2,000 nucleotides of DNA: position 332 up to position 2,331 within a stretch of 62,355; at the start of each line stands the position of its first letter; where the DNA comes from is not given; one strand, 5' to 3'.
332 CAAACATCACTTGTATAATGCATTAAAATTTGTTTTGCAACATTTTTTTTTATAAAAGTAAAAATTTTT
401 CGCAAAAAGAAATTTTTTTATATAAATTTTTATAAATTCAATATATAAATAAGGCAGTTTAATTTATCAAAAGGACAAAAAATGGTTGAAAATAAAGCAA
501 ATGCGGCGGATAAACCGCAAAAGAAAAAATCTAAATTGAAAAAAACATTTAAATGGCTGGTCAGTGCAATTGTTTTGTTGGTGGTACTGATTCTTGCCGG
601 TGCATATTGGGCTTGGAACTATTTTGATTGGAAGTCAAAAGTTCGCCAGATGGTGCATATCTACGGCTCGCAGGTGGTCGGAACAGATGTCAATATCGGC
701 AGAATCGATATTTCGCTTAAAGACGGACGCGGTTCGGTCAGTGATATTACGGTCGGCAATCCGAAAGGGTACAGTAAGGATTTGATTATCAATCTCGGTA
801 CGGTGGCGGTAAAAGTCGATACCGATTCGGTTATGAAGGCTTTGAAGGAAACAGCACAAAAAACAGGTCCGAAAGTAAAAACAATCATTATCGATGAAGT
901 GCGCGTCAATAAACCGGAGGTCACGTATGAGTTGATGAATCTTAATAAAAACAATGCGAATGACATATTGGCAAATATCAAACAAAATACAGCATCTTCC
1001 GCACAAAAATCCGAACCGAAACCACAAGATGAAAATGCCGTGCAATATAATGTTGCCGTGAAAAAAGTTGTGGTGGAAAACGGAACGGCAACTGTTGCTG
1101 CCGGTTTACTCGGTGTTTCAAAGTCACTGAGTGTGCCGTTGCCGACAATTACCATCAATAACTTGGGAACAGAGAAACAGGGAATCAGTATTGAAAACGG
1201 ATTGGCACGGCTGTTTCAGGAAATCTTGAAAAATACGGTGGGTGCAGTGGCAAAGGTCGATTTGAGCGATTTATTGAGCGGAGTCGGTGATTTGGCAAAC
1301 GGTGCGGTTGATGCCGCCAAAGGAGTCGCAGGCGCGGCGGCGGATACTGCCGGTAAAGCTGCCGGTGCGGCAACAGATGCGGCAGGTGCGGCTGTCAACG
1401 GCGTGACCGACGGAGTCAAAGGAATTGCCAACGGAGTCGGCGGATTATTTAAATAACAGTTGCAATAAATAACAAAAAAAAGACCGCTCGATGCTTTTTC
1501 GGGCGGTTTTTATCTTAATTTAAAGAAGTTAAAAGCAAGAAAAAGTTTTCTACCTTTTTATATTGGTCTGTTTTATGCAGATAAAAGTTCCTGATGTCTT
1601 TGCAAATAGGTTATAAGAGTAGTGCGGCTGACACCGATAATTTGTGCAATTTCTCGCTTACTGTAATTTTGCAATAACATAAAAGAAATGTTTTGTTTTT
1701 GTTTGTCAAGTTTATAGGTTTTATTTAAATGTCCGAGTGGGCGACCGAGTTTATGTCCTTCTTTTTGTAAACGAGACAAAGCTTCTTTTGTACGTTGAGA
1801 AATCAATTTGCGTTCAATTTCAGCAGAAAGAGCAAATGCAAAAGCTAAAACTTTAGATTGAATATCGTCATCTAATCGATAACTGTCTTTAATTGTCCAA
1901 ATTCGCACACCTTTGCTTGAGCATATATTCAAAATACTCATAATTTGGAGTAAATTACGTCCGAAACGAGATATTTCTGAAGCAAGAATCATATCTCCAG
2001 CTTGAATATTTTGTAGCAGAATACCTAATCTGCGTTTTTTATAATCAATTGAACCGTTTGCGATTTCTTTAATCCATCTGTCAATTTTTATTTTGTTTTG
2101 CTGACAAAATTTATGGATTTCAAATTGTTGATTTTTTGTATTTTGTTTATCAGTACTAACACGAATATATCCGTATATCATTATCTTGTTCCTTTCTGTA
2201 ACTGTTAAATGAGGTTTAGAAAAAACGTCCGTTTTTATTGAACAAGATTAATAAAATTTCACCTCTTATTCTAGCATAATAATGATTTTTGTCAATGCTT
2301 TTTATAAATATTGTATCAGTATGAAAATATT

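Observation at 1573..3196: Mpi-like invertase with an invertible promoter that toggles between the invertase itself and an unknown cytoplasmic protein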

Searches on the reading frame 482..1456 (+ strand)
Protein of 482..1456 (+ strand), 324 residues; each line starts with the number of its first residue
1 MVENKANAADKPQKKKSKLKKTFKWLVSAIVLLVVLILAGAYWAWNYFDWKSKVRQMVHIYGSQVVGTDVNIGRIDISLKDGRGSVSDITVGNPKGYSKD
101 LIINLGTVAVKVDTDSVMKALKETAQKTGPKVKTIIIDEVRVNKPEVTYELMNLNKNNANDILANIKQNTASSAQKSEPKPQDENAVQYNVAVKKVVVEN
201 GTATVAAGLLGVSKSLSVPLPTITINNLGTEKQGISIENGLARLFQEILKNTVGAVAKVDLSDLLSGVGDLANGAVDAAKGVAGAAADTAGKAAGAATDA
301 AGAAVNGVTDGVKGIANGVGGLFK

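Call 4: search_protein_families(library=pfam, proteins=[window:482-1456:+], max_evalue=0.01)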
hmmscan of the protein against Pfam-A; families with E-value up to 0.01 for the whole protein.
window:482-1456:+ (324 aa): 1 family
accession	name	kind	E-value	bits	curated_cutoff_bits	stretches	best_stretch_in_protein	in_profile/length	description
PF05359.17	DUF748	-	1.2e-06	27.3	50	1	16-230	8-189/1037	Domain of Unknown Function (DUF748)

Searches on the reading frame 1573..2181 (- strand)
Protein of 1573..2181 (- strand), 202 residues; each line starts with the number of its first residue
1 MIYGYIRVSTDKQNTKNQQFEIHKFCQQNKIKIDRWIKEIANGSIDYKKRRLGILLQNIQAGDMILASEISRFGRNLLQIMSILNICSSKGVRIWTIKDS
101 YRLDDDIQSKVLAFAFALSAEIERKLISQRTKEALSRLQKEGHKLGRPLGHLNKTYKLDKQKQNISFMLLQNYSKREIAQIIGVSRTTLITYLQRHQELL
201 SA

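Call 4: search_protein_families(library=pfam, proteins=[window:1573-2181:-], max_evalue=0.01)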
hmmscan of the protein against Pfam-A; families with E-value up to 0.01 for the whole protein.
window:1573-2181:- (202 aa): 6 families
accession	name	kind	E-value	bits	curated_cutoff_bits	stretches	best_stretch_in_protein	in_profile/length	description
PF00239.26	Resolvase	-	3.5e-30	105.5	23.3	1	2-143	1-144/145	Resolvase, N terminal domain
PF13936.12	HTH_38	-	0.0016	18.6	27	1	163-195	11-43/44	Helix-turn-helix domain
PF06056.18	Terminase_5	-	0.0053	17.1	20.3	0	167-197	8-38/58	Putative ATPase subunit of terminase (gpP-like)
PF13384.12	HTH_23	-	0.0082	16.4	24.6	0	161-196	6-41/50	Homeodomain-like domain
PF08282.18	Hydrolase_3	-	0.0084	16.3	20.9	0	125-145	14-34/255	haloacid dehalogenase-like hydrolase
PF13022.12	HTH_Tnp_1_2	-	0.0094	16.5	27.9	0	159-194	10-48/122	Helix-turn-helix of insertion element transposase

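Call 8: search_protein_families(library=ncbifam, proteins=[window:1573-2181:-], max_evalue=0.01)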
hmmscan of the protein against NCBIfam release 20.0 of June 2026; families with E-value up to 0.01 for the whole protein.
window:1573-2181:- (202 aa): 10 families
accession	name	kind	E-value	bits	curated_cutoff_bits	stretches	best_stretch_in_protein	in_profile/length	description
NF009949.0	PRK13413.1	equivalog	1.6e-83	279.4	272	1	1-198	1-198/203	master DNA invertase Mpi family serine-type recombinase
NF033518.0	transpos_IS607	equivalog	4.9e-09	36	110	1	2-114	56-170/187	IS607 family transposase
NF041201.1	recomb_XisF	equivalog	5.7e-08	32.1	375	1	2-182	1-184/465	fdxN element excision recombinase XisF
NF049883.1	resolv_YneB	equivalog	2.8e-07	30.2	175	1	5-156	5-160/211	YneB family resolvase-like protein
NF047344.1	SCCmet_CcrA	equivalog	3.5e-07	29.7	700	1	3-162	5-170/442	cassette chromosome recombinase CcrA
NF045758.2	YlxM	equivalog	0.00019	21.5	80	1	159-201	19-61/72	YlxM family DNA-binding protein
NF033558.1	transpos_IS1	equivalog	0.00065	19.7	100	1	154-198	37-81/199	IS1 family transposase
NF001069.0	PRK00118.1-5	equivalog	0.00086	19.6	194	1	159-200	21-62/110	putative DNA-binding protein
TIGR02937.1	sigma70-ECF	superfamily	0.0035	17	42.9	0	157-197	117-158/165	sigma-70 family RNA polymerase sigma factor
NF033545.0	transpos_IS630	equivalog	0.0095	15.4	100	0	167-198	7-38/299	IS630 family transposase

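Call 9: search_protein_families(library=phrogs, proteins=[window:1573-2181:-], max_evalue=0.01)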
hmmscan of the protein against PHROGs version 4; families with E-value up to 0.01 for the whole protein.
window:1573-2181:- (202 aa): 10 families
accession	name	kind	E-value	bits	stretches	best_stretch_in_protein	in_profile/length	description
phrog_125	-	DNA, RNA and nucleotide metabolism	2.1e-38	133.3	1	1-198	21-205/254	DNA invertase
phrog_95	-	integration and excision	1.2e-18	68.1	1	3-150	91-247/651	integrase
phrog_6620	-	integration and excision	2.6e-08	34.7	1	4-122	60-179/201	transposase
phrog_2538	-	head and packaging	0.00038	21.6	1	157-191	2-37/129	terminase small subunit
phrog_8275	-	DNA, RNA and nucleotide metabolism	0.00078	20.3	1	1-19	1-19/51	DNA invertase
phrog_7344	-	head and packaging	0.0026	19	1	152-192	7-48/161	terminase small subunit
phrog_4494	-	unknown function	0.0039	18.7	1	163-198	9-44/109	-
phrog_12360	-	unknown function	0.0056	17.6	0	9-46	4-41/135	-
phrog_664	-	DNA, RNA and nucleotide metabolism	0.0071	17.2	0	160-197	88-125/210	DNA binding protein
phrog_24579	-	head and packaging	0.0099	16.9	0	158-195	14-54/126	terminase small subunit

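Call 33: find_homologous_proteins(query=window:1573-2181:-)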
Query window:1573-2181:- (202 aa): 8000 proteins with E <= 0.001 among 8000 candidates; the best 120 are listed.
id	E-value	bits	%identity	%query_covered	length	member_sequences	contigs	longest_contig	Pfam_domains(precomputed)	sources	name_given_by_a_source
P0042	1.7e-124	430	100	100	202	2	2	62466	PF00239.27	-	-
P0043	5.5e-69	249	62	96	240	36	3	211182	PF00239.27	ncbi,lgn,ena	-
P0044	2.0e-68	248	62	96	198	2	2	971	PF00239.27,PF02796.22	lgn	-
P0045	2.5e-68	247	61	98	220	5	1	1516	PF08279.19,PF00239.27,PF02796.22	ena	-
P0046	7.1e-68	246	62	97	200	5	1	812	PF00239.27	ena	-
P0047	1.1e-67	245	62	96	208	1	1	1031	PF00239.27,PF02796.22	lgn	-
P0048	1.4e-67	245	59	99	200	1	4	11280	PF00239.27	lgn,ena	-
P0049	2.1e-67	244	60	96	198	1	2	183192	PF00239.27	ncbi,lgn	ncbi:MAG: master DNA invertase Mpi family serine-type recombinase [Alphaproteobacteria bacterium]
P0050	2.7e-67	244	59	97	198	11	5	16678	PF00239.27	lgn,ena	-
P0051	3.4e-67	244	60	97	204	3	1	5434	PF00239.27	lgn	-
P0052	3.9e-67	243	60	97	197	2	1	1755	PF00239.27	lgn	-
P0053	4.5e-67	243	59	97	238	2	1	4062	PF00239.27,PF02796.22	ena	-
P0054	4.7e-67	243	60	96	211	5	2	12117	PF00239.27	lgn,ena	-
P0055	5.2e-67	243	61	97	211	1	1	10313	PF00239.27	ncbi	-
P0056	7.4e-67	243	61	94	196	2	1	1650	PF00239.27,PF02796.22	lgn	-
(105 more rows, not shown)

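Call 34: search_protein_families(library=padloc, proteins=[window:1573-2181:-], max_evalue=1)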
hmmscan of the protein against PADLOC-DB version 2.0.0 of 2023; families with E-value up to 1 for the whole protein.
window:1573-2181:- (202 aa): 2 families
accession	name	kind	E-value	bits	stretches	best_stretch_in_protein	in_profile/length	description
PDLC04133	mad1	-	0.00031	19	1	172-195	5-28/60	mads_1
PDLC04515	PDC-M21A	-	0.018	12.7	1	125-197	11-77/205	-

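Call 43: find_encoding_contigs(protein=P0049, flank=2500, max_places=2)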
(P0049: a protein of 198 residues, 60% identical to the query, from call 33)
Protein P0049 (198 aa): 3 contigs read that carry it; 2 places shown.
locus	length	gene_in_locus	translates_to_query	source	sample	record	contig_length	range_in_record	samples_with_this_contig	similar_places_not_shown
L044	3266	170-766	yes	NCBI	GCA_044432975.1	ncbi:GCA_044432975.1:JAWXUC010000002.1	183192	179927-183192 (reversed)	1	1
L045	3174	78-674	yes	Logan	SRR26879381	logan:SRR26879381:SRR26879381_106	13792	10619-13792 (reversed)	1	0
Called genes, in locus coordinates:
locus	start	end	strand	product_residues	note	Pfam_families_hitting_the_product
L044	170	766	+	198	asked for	PF00239:Resolvase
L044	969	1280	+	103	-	PF12844:HTH_19, PF01381:HTH_3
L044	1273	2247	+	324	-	PF00196:GerE (faint), PF01371:Trp_repressor (faint), PF04255:DUF433 (faint), PF04297:UPF0122 (faint), PF04545:Sigma70_r4 (faint), PF02796:HTH_7 (weak), PF13384:HTH_23, PF01710:HTH_Tnp_IS630, +33 more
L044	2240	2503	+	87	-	-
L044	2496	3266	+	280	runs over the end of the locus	PF00535:Glycos_transf_2, PF10111:Glyco_tranf_2_2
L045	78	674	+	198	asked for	PF00239:Resolvase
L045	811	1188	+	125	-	PF12844:HTH_19, PF01381:HTH_3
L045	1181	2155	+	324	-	PF00196:GerE (faint), PF01371:Trp_repressor (faint), PF04255:DUF433 (faint), PF04297:UPF0122 (faint), PF04545:Sigma70_r4 (faint), PF02796:HTH_7 (weak), PF13384:HTH_23, PF01710:HTH_Tnp_IS630, +33 more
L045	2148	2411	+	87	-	-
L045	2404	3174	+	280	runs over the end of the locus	PF00535:Glycos_transf_2, PF10111:Glyco_tranf_2_2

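Call 44: find_encoding_contigs(protein=P0043, flank=2500, max_places=3)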
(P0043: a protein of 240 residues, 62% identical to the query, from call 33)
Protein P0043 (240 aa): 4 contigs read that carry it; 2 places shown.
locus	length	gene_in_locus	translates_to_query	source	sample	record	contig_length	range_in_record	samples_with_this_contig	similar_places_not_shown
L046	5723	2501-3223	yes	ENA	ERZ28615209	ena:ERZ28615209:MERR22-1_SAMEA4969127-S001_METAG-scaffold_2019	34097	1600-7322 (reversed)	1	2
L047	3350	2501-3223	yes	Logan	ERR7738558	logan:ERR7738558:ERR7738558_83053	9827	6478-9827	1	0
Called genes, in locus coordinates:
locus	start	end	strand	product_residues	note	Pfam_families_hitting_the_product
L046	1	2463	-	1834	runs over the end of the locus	PF11974:bMG3, PF01835:MG2, PF17972:bMG5, PF07703:A2M_BRD, PF00207:A2M, PF17973:bMG10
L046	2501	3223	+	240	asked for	PF00239:Resolvase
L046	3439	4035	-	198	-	PF00239:Resolvase, PF02796:HTH_7 (weak)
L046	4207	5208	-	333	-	PF00730:HhH-GPD, PF00633:HHH (faint), PF10576:EndIII_4Fe-2S (weak), PF14815:NUDIX_4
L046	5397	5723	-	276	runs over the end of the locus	PF02673:BacA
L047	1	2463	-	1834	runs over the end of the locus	PF11974:bMG3, PF01835:MG2, PF17972:bMG5, PF07703:A2M_BRD, PF00207:A2M, PF17973:bMG10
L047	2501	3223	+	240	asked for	PF00239:Resolvase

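Call 51: search_solved_structures(query=window:1573-2181:-, max_evalue=0.00001, show_alignments=2)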
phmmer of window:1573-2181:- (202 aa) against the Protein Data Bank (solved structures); distinct sequences matched with E-value up to 0.00001: 9.
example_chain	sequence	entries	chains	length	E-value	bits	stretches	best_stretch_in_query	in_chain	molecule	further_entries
5cy1_A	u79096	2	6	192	4.3e-12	49.3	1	2-148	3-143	Transposon Tn3 resolvase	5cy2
4m6f_A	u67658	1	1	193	3e-11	46.6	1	1-190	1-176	DNA-invertase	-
1zr2_A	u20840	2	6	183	4.2e-11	46.1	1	2-148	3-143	Transposon gamma-delta resolvase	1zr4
1gdt_A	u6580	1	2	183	5.2e-11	45.8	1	2-148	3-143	PROTEIN (GAMMA DELTA RESOLVASE)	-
1gdr_A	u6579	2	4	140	2e-10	43.9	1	2-137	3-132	GAMMA DELTA-RESOLVASE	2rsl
2gm4_A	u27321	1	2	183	2.3e-10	43.7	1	2-148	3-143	Transposon gamma-delta resolvase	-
3uj3_X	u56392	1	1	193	3.1e-10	43.3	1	1-190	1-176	DNA-invertase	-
2gm5_A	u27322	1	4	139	1.6e-09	40.9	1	2-137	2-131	Transposon gamma-delta resolvase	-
1ght_A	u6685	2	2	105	6.2e-07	32.5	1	2-106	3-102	TRANSPOSON GAMMA-DELTA RESOLVASE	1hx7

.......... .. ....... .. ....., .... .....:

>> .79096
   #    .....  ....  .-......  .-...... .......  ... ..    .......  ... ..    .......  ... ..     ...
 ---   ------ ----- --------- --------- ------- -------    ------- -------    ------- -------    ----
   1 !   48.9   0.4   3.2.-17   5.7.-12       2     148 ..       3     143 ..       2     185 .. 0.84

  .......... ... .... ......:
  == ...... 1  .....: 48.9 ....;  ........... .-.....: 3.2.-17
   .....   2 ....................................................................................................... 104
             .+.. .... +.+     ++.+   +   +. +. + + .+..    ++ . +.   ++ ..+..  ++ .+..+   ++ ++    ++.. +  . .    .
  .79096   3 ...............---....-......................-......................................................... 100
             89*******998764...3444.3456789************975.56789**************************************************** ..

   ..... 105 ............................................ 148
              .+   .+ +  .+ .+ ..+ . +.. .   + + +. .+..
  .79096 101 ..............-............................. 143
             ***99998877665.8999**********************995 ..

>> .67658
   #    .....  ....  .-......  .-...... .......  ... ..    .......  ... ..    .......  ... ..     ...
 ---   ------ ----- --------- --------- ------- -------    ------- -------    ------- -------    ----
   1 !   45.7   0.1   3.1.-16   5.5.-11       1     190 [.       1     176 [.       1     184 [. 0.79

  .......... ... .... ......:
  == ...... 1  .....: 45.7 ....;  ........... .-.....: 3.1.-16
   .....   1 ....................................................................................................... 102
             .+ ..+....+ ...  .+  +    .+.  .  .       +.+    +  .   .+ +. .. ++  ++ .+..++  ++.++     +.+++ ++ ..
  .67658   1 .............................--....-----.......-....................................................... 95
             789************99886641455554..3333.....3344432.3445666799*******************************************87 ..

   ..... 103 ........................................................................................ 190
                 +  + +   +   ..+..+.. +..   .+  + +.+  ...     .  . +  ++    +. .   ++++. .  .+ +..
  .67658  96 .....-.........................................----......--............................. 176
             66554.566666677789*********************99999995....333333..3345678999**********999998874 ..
